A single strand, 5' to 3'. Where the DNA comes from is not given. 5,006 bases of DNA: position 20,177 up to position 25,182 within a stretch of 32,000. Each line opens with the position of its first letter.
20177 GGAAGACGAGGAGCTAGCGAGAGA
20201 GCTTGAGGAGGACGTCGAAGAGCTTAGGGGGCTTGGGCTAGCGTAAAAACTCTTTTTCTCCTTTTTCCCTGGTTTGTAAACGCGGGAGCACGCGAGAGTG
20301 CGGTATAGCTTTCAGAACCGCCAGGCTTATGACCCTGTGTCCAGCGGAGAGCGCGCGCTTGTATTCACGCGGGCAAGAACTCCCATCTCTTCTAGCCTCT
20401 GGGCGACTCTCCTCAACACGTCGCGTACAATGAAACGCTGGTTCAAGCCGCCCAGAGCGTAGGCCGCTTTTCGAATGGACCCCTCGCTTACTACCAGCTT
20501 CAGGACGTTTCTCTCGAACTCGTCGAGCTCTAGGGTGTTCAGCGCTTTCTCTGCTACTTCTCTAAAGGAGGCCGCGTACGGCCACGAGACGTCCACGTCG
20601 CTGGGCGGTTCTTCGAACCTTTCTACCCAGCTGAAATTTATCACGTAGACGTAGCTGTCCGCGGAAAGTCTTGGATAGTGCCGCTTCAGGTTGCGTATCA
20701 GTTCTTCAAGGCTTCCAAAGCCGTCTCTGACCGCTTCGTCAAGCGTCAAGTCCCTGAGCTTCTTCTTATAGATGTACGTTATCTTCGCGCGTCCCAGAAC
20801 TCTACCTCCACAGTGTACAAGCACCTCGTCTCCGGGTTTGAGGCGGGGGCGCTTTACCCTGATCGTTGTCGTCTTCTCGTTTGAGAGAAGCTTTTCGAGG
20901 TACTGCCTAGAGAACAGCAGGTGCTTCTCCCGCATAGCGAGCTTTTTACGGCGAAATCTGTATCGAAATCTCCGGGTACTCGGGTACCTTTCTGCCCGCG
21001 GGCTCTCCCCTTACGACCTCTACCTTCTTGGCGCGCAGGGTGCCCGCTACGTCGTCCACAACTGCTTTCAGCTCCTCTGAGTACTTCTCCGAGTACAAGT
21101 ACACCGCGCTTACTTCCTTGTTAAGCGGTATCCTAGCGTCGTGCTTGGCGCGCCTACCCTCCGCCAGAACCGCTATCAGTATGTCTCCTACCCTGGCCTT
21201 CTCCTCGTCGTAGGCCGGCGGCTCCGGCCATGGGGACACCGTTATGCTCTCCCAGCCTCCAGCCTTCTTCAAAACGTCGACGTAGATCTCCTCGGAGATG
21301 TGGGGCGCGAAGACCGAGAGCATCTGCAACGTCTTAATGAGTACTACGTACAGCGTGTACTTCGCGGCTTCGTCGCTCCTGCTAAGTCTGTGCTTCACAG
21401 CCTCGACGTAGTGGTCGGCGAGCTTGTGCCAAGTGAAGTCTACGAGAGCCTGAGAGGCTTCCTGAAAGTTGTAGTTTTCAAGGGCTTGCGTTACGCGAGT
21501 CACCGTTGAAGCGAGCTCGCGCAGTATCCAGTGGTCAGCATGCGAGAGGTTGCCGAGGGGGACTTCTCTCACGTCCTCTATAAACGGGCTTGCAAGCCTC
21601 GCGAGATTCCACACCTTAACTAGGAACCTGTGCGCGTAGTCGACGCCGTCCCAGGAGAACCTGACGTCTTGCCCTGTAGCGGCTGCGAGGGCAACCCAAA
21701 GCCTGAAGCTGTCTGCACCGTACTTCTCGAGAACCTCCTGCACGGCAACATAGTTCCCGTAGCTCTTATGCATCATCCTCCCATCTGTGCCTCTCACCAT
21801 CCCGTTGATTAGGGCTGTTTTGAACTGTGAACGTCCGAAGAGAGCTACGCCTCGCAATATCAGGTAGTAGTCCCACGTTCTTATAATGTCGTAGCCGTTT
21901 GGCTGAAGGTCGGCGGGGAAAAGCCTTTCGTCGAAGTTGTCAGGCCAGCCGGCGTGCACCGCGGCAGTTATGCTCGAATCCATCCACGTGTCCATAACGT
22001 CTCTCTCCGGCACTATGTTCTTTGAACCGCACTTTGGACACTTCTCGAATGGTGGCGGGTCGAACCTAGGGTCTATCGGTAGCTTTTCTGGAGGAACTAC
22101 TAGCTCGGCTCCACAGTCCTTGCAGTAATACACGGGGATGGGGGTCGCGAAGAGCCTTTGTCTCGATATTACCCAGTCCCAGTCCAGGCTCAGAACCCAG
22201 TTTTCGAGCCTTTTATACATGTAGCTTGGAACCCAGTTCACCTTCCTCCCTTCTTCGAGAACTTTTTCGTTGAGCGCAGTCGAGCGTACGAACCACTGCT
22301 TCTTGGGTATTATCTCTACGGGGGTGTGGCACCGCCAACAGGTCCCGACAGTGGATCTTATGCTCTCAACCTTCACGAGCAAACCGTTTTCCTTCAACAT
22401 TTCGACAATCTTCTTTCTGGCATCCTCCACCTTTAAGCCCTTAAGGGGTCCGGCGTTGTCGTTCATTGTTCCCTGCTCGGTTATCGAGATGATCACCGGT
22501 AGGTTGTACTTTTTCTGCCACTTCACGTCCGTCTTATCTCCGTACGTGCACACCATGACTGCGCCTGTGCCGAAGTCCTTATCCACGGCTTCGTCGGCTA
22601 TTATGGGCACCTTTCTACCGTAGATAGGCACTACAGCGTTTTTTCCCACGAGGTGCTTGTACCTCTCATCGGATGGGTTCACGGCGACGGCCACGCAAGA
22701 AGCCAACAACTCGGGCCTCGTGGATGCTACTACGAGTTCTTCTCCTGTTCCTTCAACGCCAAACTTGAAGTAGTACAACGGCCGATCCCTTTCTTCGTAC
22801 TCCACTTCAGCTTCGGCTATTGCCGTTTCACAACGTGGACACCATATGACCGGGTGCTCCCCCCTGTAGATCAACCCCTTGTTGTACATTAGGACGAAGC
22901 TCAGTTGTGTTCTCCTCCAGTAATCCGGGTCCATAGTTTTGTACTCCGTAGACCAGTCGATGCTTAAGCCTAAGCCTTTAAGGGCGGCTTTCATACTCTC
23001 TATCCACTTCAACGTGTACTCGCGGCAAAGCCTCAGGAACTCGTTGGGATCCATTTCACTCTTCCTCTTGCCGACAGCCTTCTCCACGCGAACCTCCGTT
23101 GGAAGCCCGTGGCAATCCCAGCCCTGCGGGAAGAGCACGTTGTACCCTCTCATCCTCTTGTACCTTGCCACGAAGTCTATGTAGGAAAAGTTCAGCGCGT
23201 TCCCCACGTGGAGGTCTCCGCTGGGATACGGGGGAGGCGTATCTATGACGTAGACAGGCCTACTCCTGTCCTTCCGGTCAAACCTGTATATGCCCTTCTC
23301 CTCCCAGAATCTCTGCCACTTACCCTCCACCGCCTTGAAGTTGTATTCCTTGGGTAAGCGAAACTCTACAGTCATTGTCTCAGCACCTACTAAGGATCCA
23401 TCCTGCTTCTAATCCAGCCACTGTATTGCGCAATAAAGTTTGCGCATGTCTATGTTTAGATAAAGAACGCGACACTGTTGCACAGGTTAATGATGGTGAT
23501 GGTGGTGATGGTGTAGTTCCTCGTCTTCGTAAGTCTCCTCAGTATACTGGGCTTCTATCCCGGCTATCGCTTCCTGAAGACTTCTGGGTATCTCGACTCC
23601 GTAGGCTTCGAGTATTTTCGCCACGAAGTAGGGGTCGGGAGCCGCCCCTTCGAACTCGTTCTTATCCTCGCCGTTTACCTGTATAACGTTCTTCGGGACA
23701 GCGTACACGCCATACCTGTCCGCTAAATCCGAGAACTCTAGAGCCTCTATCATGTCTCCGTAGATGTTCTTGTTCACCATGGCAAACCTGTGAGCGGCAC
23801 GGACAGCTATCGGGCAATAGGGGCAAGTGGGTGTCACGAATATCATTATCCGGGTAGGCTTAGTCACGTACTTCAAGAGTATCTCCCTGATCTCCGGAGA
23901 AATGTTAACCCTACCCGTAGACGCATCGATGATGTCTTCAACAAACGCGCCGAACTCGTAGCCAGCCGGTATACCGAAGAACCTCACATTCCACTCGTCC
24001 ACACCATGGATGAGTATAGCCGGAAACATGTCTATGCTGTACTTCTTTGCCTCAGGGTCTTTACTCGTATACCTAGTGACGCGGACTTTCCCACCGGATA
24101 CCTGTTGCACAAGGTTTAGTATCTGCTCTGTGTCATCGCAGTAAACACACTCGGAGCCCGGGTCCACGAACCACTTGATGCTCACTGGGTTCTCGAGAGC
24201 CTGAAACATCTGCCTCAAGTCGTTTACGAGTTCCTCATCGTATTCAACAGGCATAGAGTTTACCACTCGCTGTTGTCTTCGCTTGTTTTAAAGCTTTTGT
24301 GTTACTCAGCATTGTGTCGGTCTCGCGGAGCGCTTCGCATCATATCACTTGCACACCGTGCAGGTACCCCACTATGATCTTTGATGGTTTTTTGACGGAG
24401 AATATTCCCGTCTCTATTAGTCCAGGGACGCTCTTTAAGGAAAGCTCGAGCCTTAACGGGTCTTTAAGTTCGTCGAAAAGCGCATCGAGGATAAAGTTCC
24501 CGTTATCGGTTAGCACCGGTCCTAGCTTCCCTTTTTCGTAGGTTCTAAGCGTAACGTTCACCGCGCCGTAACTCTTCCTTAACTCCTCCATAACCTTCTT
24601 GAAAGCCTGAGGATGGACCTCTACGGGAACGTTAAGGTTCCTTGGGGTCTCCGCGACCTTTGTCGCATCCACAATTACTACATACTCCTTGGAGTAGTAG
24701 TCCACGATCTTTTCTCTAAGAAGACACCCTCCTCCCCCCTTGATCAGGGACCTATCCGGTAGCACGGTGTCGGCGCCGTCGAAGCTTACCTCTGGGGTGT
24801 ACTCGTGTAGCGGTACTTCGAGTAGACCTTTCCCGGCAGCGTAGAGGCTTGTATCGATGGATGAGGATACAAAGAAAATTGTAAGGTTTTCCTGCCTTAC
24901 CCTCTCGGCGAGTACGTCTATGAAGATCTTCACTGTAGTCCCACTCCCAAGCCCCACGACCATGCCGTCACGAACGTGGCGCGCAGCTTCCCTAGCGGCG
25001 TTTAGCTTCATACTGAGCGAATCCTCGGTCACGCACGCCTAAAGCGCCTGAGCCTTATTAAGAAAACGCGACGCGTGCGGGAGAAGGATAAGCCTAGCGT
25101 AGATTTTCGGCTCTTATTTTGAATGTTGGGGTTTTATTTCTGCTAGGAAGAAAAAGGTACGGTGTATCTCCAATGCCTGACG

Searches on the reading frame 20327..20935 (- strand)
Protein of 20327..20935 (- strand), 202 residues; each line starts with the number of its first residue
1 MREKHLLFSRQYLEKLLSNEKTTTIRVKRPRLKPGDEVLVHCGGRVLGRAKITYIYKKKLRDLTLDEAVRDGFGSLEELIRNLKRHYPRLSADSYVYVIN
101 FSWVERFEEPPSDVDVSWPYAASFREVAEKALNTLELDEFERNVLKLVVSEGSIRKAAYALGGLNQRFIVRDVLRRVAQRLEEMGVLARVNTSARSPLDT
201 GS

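Call 13: search_protein_families(library=pfam, proteins=[window:20327-20935:-])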
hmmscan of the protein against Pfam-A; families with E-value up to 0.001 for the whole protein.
window:20327-20935:- (202 aa): 1 family
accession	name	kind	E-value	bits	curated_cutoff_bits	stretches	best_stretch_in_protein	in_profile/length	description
PF04266.20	ASCH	-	1.3e-17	64.8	21.2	1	8-105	3-103/103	ASCH domain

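Call 63: find_homologous_proteins(query=window:20327-20935:-, max_evalue=1e-15)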
Query window:20327-20935:- (202 aa): 5 proteins with E <= 1e-15 among 1015 candidates.
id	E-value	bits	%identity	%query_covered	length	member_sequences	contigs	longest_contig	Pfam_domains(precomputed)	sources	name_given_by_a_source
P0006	1.2e-126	438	100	100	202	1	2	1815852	PF04266.21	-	-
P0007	2.5e-74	267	62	96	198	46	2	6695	PF04266.21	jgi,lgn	jgi:hypothetical protein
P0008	1.9e-65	238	56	95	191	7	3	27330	PF04266.21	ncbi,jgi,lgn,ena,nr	ncbi:MAG: ASCH domain-containing protein [Thermofilum sp.]|jgi:hypothetical protein|nr:ASCH domain-c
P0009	1.5e-54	203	55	94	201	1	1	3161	PF04266.21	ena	-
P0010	2.3e-35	140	44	91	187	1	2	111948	PF04266.21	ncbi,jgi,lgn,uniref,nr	ncbi:ASCH domain-containing protein [Nanoarchaeota archaeon NZ13-N]|uniref:ASCH domain-containing pr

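Call 64: find_encoding_contigs(protein=P0009, flank=3000, max_places=5)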
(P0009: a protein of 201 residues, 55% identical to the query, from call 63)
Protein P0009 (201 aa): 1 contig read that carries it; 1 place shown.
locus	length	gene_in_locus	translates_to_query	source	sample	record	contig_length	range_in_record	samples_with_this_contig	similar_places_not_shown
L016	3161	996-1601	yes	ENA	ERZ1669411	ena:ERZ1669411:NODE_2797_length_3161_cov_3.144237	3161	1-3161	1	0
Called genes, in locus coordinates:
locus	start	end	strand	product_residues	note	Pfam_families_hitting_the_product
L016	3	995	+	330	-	?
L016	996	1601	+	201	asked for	PF04266:ASCH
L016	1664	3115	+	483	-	PF16257:UxaE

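Call 65: find_encoding_contigs(protein=P0007, flank=1500, max_places=10)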
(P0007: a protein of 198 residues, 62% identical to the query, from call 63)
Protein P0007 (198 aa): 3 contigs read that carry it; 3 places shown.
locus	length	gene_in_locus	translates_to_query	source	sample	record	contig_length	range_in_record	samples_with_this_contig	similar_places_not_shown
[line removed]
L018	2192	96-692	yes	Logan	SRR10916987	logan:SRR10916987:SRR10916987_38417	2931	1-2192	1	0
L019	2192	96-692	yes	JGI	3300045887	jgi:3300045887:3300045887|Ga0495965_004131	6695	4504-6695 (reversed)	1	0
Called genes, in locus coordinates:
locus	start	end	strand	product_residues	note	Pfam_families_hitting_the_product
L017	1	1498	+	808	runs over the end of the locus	PF00133:tRNA-synt_1, PF09334:tRNA-synt_1g, PF13603:tRNA-synt_1_2 (weak), PF08264:Anticodon_1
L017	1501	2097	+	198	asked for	PF04266:ASCH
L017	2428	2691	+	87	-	PF01247:Ribosomal_L35Ae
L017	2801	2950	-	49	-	-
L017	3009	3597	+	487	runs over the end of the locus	PF22025:ThiI_fer, PF02926:THUMP, PF02568:ThiI, PF06508:QueC (faint), PF00581:Rhodanese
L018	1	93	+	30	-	?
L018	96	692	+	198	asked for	PF04266:ASCH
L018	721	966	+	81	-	-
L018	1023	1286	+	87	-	PF01247:Ribosomal_L35Ae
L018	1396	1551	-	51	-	-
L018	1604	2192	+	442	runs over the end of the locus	?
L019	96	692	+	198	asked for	PF04266:ASCH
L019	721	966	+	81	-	-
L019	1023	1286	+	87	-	PF01247:Ribosomal_L35Ae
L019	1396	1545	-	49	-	-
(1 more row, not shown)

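Call 66: find_encoding_contigs(protein=P0010, flank=3000, max_places=3)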
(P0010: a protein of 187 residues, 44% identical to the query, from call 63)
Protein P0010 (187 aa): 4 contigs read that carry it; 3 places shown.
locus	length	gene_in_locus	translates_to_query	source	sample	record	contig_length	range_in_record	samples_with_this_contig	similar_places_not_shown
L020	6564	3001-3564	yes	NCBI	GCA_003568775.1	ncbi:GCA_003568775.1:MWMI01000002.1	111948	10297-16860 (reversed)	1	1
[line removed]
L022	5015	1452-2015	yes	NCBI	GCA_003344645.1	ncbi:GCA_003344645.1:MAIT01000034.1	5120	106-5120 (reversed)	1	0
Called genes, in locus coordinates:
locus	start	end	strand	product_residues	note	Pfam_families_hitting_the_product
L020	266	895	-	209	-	-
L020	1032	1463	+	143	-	-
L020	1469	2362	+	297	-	-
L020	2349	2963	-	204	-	PF02660:G3P_acyltransf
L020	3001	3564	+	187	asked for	PF04266:ASCH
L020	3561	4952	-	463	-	PF01368:DHH (weak), PF27767:Arc_Cdc45, PF21763:DHH_CID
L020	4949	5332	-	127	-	PF08069:Ribosomal_S13_N (weak), PF00312:Ribosomal_S15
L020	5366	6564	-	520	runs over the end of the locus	PF02403:Seryl_tRNA_N (faint), PF00587:tRNA-synt_2b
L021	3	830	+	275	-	?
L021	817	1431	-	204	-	PF02660:G3P_acyltransf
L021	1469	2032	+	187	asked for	PF04266:ASCH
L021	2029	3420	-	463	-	PF01368:DHH (weak), PF27767:Arc_Cdc45, PF21763:DHH_CID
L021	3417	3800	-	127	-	PF08069:Ribosomal_S13_N (weak), PF00312:Ribosomal_S15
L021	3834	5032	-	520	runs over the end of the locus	PF02403:Seryl_tRNA_N (faint), PF00587:tRNA-synt_2b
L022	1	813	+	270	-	?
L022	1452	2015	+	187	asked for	PF04266:ASCH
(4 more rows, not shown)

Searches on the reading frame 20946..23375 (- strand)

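Call 13: search_protein_families(library=pfam, proteins=[window:20946-23375:-])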
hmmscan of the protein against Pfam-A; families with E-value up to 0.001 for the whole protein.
window:20946-23375:- (809 aa): 5 families
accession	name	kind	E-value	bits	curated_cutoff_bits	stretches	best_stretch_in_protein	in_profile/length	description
PF00133.28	tRNA-synt_1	-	1.4e-101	340.7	22.7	1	19-574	1-414/414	tRNA synthetases class I (I, L, M and V)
PF08264.19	Anticodon_1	-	2.5e-36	125.2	25.1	1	614-757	1-146/148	Anticodon-binding domain of tRNA ligase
PF09334.17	tRNA-synt_1g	-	5.5e-21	75.2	20.1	1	43-192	2-136/391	tRNA synthetases class I (M)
PF13603.12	tRNA-synt_1_2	-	2e-09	37.7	25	1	243-304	85-146/185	Leucyl-tRNA synthetase, editing domain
PF01406.26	tRNA-synt_1e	-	1.9e-05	24.7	27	0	510-562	230-281/301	tRNA synthetases class I (C) catalytic domain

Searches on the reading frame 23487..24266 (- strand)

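Call 13: search_protein_families(library=pfam, proteins=[window:23487-24266:-])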
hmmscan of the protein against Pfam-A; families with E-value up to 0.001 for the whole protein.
window:23487-24266:- (259 aa): 3 families
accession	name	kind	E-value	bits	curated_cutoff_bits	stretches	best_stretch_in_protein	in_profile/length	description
PF13192.12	Thioredoxin_3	-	9.3e-21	74.1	24.8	1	139-220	2-76/76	Thioredoxin domain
PF00462.30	Glutaredoxin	-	9.7e-06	26.1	22.9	0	140-163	1-24/60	Glutaredoxin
PF00085.26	Thioredoxin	-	9.8e-05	22.8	23.5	0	138-217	20-100/103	Thioredoxin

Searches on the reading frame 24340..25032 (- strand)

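Call 70: search_protein_families(library=pfam, proteins=[window:24340-25032:-])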
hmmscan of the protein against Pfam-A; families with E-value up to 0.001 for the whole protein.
window:24340-25032:- (230 aa): 2 families
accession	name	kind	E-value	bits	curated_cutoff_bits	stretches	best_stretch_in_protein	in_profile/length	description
PF06026.20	Rib_5-P_isom_A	-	4.1e-46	157.2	26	1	54-223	2-170/173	Ribose 5-phosphate isomerase A (phosphoriboisomerase A)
PF00455.28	DeoRC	-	7.1e-06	26.5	31.8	1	8-53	5-47/160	DeoR C terminal sensor domain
